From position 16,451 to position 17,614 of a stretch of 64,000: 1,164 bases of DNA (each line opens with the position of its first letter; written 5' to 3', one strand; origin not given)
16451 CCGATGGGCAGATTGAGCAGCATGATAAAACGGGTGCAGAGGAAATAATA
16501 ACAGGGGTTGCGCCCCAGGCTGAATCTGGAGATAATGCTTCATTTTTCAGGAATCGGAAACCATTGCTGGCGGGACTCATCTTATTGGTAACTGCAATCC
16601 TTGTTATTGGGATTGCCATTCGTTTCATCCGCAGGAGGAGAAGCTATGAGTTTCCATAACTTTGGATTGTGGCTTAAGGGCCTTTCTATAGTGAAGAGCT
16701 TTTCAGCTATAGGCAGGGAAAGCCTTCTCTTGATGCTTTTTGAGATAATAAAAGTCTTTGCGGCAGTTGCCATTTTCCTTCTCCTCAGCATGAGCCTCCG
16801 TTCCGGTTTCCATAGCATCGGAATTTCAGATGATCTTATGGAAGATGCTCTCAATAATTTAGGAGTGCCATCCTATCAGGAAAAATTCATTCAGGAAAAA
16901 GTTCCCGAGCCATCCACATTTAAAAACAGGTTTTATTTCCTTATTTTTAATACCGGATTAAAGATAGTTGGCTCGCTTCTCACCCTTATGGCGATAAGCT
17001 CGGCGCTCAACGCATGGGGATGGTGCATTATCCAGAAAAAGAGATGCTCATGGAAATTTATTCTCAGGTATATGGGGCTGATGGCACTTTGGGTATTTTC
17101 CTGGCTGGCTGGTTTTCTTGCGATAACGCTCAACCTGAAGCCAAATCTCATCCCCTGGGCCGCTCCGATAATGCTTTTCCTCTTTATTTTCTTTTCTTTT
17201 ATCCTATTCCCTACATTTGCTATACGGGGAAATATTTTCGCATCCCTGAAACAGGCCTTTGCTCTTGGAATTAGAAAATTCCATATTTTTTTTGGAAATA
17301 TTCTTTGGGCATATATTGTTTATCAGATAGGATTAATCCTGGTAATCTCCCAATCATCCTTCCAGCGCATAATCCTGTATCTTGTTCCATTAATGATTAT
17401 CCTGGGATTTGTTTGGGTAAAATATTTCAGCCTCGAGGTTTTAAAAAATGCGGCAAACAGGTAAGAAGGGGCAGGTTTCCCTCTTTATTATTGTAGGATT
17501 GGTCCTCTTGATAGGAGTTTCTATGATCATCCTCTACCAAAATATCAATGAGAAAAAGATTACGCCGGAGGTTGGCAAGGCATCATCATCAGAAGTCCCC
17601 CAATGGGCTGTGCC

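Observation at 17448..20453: Class III (type IV prepilin-like) signal peptides on 700-1000 aa proteins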

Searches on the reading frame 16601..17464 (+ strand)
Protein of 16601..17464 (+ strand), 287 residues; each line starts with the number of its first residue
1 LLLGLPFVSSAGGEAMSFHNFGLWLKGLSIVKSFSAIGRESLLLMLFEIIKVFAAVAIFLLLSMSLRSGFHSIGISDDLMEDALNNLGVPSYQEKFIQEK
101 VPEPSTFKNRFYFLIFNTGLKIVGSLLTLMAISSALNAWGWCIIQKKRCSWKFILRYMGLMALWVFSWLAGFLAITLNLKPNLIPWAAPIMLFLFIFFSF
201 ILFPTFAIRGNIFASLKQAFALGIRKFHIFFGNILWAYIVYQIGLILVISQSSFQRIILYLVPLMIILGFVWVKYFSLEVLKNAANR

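Call 17: search_protein_families(library=pfam, proteins=[window:16601-17464:+], max_evalue=0.01)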
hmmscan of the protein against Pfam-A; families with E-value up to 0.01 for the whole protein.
window:16601-17464:+ (287 aa): 0 families

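Call 81: search_protein_families(library=pfam, proteins=[window:16601-17461:+], max_evalue=10)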
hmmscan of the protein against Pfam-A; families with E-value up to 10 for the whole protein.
window:16601-17461:+ (287 aa): 1 family
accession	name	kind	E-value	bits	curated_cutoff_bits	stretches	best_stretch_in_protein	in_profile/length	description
PF13786.12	DUF4179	-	0.32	11.9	30.1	0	186-216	9-43/94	Domain of unknown function (DUF4179)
